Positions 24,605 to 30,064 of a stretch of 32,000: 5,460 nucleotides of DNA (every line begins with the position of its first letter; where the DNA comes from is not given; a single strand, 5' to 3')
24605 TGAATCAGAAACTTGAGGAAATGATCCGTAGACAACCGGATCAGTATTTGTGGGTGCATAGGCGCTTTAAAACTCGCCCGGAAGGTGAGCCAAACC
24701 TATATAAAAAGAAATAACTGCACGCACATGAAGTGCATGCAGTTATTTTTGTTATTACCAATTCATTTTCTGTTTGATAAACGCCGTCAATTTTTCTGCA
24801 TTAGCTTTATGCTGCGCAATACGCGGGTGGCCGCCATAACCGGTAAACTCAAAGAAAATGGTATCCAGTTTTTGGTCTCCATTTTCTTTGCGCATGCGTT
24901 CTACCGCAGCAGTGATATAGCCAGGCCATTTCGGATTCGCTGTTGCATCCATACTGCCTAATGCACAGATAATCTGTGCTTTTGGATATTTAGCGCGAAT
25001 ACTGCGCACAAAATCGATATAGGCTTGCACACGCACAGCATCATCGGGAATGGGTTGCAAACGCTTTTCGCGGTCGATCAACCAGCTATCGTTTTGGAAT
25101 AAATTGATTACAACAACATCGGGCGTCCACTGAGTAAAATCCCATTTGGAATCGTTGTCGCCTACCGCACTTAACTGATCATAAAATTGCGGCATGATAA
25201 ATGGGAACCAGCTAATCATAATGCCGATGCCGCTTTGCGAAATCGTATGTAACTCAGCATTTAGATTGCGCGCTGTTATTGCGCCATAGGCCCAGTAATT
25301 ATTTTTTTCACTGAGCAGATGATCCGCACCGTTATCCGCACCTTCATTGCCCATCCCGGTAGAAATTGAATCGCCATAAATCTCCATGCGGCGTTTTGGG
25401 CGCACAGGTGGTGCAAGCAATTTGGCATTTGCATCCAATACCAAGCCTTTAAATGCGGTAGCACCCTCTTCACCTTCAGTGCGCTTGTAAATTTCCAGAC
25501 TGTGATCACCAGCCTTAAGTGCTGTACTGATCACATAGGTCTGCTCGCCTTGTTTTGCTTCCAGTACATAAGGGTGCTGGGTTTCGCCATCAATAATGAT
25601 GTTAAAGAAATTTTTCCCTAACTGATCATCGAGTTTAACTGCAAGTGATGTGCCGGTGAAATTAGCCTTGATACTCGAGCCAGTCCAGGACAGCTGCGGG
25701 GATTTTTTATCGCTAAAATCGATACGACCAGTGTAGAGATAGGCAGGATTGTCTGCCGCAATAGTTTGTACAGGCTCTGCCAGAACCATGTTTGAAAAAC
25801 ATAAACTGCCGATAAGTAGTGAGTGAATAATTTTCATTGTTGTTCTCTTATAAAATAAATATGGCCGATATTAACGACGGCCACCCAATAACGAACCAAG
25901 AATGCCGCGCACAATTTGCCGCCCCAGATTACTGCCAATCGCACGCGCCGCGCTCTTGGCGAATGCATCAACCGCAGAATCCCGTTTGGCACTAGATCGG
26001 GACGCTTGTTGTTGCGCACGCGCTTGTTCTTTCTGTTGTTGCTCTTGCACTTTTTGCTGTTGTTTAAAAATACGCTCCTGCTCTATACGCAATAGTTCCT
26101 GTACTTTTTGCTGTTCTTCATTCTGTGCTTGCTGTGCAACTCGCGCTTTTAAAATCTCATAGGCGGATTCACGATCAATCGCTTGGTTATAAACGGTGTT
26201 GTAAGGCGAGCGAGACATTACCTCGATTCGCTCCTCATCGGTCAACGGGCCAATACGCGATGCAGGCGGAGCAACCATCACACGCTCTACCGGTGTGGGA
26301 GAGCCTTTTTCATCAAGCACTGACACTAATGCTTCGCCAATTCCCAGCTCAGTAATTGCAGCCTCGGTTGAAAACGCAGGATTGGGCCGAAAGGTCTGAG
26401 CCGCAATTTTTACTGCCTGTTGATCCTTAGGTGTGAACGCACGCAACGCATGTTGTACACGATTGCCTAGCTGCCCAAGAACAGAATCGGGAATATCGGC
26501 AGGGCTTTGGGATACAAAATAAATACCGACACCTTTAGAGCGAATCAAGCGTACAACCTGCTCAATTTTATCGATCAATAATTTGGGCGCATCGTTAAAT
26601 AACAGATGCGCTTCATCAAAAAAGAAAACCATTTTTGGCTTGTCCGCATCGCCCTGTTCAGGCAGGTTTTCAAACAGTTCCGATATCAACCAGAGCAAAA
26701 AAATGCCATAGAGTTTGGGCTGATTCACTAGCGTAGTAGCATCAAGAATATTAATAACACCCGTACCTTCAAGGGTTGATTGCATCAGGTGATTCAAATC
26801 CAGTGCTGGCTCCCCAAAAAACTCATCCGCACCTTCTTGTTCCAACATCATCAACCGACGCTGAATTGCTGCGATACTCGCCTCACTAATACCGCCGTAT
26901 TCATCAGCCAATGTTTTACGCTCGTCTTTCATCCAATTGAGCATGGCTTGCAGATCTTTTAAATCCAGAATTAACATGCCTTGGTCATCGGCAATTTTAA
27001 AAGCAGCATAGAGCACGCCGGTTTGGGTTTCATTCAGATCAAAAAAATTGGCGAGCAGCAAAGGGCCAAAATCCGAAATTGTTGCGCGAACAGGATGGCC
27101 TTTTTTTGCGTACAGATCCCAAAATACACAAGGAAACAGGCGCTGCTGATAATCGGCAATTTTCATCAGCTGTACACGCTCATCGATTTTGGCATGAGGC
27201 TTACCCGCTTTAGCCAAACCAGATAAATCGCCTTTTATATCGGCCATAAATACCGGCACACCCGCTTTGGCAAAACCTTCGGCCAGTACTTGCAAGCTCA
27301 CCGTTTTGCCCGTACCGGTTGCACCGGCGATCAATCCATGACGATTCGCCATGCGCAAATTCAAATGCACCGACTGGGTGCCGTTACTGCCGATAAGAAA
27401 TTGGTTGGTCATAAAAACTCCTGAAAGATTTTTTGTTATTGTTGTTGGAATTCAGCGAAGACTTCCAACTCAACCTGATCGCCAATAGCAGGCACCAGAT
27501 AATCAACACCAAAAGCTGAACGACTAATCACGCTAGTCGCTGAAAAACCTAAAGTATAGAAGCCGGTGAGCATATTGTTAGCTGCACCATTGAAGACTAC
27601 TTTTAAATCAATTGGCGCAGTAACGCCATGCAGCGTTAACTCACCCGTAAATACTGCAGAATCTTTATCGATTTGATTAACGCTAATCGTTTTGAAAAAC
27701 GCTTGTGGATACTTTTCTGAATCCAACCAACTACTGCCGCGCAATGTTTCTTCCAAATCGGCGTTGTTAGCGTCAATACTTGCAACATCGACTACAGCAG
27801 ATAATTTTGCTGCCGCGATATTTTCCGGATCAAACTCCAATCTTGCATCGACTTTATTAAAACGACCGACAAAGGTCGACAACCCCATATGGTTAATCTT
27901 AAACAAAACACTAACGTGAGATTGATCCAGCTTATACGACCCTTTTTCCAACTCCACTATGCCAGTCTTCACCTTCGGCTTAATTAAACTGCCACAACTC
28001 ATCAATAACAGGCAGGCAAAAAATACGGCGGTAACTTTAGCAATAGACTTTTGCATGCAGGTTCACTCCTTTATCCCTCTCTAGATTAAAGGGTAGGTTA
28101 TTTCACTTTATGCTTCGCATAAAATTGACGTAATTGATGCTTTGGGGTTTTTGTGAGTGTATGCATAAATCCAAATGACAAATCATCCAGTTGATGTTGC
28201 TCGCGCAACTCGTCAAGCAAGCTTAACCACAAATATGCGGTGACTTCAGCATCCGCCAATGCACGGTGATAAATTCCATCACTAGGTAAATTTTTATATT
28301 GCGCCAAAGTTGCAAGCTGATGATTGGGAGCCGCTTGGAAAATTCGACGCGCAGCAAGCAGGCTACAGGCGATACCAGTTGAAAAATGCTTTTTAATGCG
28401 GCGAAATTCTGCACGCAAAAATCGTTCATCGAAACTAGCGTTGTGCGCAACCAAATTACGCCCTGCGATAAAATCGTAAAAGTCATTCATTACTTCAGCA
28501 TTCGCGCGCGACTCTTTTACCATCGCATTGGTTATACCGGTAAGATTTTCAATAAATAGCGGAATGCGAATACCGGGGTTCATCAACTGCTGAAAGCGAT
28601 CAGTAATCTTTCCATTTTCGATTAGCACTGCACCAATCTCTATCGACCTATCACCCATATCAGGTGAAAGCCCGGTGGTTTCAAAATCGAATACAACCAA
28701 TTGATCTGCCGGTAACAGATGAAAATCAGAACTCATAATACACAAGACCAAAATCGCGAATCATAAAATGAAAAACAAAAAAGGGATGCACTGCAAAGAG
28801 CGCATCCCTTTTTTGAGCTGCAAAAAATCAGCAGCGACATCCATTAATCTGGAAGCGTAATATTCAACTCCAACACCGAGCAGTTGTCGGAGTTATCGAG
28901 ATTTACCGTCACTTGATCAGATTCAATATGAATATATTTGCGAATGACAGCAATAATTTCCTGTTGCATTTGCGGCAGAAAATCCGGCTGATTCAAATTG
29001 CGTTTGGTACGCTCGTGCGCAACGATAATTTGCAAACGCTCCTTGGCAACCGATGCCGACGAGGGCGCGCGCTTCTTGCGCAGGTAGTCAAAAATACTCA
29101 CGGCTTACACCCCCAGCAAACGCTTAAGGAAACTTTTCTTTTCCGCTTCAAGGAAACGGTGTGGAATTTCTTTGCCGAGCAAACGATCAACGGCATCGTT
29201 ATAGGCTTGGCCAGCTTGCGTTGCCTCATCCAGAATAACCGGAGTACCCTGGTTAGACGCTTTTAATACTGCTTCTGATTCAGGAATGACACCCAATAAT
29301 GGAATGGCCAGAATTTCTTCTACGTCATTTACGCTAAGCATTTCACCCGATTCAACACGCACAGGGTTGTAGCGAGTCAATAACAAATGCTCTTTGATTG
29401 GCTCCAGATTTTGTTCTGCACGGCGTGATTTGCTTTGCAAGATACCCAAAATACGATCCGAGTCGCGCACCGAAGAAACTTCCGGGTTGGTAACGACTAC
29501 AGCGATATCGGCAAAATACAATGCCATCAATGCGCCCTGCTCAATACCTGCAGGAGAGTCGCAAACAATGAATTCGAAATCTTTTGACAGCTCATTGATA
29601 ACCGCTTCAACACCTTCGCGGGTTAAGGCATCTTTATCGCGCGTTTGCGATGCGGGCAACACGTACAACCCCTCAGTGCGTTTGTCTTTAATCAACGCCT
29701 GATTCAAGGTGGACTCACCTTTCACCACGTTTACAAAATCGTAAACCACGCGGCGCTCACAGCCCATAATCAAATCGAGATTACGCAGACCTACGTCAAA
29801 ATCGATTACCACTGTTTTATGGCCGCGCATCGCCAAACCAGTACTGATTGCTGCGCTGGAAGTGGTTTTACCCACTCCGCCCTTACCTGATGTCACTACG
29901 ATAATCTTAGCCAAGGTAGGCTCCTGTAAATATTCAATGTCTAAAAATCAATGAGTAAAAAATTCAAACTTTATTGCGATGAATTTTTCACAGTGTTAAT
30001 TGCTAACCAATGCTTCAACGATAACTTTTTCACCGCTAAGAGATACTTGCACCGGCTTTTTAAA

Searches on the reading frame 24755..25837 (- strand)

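Call 71: search_protein_families(library=pfam, proteins=[window:24755-25837:-], max_evalue=0.00001)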
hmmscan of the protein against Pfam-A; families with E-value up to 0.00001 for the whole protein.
window:24755-25837:- (360 aa): 2 families
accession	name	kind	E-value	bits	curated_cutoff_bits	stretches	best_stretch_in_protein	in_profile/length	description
PF17996.7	CE2_N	-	4.7e-33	113.9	27.9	1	35-144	1-108/108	Carbohydrate esterase 2 N-terminal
PF13472.12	Lipase_GDSL_2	-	3.1e-08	34.7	32.9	1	154-317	2-140/178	GDSL-like Lipase/Acylhydrolase family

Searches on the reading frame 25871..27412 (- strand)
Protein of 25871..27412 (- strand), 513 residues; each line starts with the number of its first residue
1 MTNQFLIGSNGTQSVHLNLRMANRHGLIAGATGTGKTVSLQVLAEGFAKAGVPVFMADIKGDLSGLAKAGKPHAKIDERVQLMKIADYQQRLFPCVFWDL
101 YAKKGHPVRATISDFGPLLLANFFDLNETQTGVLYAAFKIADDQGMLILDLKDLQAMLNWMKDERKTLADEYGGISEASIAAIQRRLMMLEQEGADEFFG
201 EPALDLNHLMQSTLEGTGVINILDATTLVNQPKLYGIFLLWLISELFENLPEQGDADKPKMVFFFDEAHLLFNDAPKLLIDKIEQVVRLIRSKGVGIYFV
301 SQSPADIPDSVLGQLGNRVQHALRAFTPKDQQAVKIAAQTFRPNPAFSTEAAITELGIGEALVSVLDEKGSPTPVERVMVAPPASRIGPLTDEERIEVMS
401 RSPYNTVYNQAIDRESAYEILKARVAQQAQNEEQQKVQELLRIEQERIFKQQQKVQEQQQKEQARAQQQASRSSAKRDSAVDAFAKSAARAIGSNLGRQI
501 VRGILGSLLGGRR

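Call 72: search_protein_families(library=pfam, proteins=[window:25871-27412:-], max_evalue=0.00001)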
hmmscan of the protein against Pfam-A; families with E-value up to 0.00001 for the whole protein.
window:25871-27412:- (513 aa): 2 families
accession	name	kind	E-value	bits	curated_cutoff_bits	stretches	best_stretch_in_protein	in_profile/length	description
PF05872.18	HerA_C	-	2.6e-226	752.5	22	1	10-513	8-501/502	Helicase HerA-like C-terminal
PF01935.23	DUF87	-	6.8e-13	49.7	23.2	1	13-224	12-200/220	Helicase HerA, central domain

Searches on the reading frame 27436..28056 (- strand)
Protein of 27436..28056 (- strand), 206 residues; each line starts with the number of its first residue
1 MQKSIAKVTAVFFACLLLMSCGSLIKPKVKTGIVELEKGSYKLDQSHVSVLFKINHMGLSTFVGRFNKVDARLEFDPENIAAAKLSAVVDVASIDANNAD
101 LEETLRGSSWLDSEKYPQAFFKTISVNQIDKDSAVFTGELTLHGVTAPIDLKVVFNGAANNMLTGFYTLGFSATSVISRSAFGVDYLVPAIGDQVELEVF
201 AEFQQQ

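Call 72: search_protein_families(library=pfam, proteins=[window:27436-28056:-], max_evalue=0.00001)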
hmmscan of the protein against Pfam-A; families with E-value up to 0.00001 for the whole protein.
window:27436-28056:- (206 aa): 1 family
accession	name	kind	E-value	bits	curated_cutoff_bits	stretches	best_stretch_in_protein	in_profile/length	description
PF04264.18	YceI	-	5.1e-41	141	23.7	1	41-203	1-150/150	YceI-like domain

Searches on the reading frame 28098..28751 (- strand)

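Call 72: search_protein_families(library=pfam, proteins=[window:28098-28751:-], max_evalue=0.00001)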
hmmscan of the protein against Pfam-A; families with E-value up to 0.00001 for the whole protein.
window:28098-28751:- (217 aa): 2 families
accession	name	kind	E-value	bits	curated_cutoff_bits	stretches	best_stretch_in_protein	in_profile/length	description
PF00929.31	RNase_T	-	1.5e-34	120.3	24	1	19-174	1-163/164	Exonuclease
PF16473.11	Rv2179c-like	-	1.8e-08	34.7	27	1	19-175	3-173/177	3'-5' exoribonuclease Rv2179c-like domain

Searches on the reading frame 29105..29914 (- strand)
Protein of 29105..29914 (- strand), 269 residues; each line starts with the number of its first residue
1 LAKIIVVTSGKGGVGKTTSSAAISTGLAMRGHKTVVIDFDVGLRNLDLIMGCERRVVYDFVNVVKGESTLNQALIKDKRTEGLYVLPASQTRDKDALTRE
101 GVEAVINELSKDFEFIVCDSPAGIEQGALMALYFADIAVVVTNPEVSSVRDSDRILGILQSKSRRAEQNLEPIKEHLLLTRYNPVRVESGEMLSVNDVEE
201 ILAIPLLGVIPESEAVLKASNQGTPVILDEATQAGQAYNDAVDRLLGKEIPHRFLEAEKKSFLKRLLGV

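Call 72: search_protein_families(library=pfam, proteins=[window:29105-29914:-], max_evalue=0.00001)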
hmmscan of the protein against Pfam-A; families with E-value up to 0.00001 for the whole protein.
window:29105-29914:- (269 aa): 6 families
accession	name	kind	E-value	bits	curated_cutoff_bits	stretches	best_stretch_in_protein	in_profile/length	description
PF01656.29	CbiA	-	6.4e-19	68.6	25.4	1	5-226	1-125/125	CobQ/CobB/MinD/ParA nucleotide binding domain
PF13614.12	AAA_31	-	9.9e-19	68.4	27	1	3-171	2-176/177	AAA domain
PF10609.15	ParA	-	2.2e-15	57.2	27.1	1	2-245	3-245/246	NUBPL iron-transfer P-loop NTPase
PF09140.17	MipZ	-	2.3e-09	37.4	20.7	1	4-143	2-130/262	ATPase MipZ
PF02374.21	ArsA_ATPase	-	2.8e-08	33.8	24.3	1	5-40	3-38/305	Anion-transporting ATPase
PF06564.18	CBP_BcsQ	-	3.4e-06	27.2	21.3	0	3-148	2-151/234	Cellulose biosynthesis protein BcsQ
